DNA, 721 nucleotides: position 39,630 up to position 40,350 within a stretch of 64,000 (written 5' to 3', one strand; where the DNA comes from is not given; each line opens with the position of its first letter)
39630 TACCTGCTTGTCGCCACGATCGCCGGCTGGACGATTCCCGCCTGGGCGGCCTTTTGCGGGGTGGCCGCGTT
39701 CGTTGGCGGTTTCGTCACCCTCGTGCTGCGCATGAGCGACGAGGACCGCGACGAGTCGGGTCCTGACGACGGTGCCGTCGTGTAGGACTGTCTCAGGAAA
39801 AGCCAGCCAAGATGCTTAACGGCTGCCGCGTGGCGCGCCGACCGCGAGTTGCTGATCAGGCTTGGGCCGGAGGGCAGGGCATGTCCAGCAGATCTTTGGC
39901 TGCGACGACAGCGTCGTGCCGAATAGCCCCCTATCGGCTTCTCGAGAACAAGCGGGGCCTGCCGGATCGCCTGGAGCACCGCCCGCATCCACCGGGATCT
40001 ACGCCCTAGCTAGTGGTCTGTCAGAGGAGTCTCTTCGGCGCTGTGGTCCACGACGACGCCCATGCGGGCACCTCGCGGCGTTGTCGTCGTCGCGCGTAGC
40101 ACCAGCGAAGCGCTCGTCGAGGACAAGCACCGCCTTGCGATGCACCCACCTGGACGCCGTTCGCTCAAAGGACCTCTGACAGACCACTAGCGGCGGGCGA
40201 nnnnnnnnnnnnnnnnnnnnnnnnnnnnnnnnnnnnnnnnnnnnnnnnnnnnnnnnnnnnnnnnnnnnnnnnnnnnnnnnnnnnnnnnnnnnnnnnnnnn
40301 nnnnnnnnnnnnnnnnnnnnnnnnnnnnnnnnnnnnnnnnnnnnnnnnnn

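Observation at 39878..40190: Back-to-back family B and family A elements sharing a CTAG junction, with the A element's TIR supplying the glk stop codon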

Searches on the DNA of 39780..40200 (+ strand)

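Call 41: search_rna_families(source=window, start=39780, end=40200, threshold=evalue, max_evalue=10)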
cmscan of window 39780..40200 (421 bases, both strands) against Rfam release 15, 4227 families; matches with E-value up to 10: 5.
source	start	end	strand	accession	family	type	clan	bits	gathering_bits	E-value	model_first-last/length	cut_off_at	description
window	40002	40199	-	RF04104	MIR918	Gene; miRNA;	-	25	268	0.019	1-265/265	no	MIR918 microRNA precursor family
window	40060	40153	-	RF03242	mir-1397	Gene; miRNA;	-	22.3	70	0.034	1-84/84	no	mir-1397 microRNA precursor family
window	39923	39962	+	RF00502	TCV_Pr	Cis-reg;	-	18.1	40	0.59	1-34/34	no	Turnip crinkle virus (TCV) core promoter hairpin (Pr)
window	40034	40135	+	RF02786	snoTBR2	Gene; snRNA; snoRNA; CD-box;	-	13.8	62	8.1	1-109/109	no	Small nucleolar RNA TBR2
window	40119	40185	-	RF01781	ASdes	Gene; sRNA;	-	12.9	40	5.6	1-68/68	no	ASdes TB sRNA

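Call 104: search_dna_similar(collection=plasmids, mode=distant, query=window:39873-40190:+, max_rows=15)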
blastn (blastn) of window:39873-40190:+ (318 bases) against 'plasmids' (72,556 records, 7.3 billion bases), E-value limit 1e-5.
No match.
